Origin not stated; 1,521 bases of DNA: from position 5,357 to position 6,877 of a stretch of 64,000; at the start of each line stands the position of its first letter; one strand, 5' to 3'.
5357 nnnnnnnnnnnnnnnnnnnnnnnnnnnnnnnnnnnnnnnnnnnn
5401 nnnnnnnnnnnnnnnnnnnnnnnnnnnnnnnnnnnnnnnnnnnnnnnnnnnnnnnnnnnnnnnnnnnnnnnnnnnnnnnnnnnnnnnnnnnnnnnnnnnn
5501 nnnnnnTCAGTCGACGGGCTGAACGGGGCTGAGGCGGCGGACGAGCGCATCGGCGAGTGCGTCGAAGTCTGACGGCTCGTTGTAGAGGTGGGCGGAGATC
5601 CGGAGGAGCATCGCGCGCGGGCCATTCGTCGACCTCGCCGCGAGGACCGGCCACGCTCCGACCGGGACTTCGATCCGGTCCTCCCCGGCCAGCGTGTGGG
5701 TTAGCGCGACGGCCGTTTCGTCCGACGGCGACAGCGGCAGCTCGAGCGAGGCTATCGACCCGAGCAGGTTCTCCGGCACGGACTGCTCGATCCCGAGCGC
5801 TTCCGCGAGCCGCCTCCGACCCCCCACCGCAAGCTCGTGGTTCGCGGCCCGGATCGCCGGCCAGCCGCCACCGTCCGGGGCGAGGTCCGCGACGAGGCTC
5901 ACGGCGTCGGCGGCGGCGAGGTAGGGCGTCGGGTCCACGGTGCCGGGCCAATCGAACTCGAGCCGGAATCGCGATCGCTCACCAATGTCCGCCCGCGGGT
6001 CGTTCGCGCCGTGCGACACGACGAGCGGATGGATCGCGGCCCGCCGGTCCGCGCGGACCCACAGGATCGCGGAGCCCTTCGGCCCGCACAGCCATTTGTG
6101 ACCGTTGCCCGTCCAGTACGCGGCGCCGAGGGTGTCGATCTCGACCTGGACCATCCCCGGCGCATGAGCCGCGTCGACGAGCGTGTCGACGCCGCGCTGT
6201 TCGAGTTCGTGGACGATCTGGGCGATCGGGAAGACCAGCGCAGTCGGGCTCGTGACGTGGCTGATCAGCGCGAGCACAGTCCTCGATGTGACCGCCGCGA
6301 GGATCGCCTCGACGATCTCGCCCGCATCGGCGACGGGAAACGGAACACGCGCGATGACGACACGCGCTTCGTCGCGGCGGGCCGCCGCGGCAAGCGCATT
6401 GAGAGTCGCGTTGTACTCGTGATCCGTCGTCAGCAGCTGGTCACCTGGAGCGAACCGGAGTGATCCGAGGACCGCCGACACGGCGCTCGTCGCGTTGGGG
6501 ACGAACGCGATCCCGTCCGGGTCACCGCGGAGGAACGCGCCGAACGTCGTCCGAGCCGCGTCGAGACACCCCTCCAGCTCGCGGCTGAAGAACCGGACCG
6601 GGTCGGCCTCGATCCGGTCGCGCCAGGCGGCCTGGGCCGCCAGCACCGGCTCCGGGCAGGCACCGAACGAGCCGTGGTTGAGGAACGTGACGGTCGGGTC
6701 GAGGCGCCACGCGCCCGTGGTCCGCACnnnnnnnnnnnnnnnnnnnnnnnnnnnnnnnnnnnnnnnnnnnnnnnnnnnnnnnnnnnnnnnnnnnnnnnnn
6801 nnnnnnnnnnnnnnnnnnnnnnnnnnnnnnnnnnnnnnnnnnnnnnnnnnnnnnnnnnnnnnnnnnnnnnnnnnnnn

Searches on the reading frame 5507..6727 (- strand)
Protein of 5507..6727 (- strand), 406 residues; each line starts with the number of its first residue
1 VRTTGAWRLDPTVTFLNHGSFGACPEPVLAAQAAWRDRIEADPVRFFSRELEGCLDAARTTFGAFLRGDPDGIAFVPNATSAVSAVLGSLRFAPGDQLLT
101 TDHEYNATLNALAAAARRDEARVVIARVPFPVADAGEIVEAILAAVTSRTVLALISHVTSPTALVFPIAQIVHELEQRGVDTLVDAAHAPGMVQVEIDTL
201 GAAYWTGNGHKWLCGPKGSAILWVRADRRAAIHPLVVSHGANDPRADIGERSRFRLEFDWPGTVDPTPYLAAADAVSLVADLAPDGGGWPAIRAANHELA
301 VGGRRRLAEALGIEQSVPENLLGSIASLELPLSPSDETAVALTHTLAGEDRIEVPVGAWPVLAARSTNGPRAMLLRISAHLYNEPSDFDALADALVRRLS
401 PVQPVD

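Call 15: search_protein_families(library=pfam, proteins=[window:5507-6727:-], max_evalue=0.001)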
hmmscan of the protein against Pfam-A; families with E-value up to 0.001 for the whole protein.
window:5507-6727:- (406 aa): 3 families
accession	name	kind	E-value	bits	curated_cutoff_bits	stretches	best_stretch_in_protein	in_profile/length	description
PF00266.25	Aminotran_5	-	4.9e-26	92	21.5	1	49-391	39-371/371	Aminotransferase class-V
PF01053.26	Cys_Met_Meta_PP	-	5.2e-05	22.4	27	1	79-215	76-202/381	Cys/Met metabolism PLP-dependent enzyme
PF01041.23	DegT_DnrJ_EryC1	-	0.00092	19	19.8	0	70-192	40-152/360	DegT/DnrJ/EryC1/StrS aminotransferase family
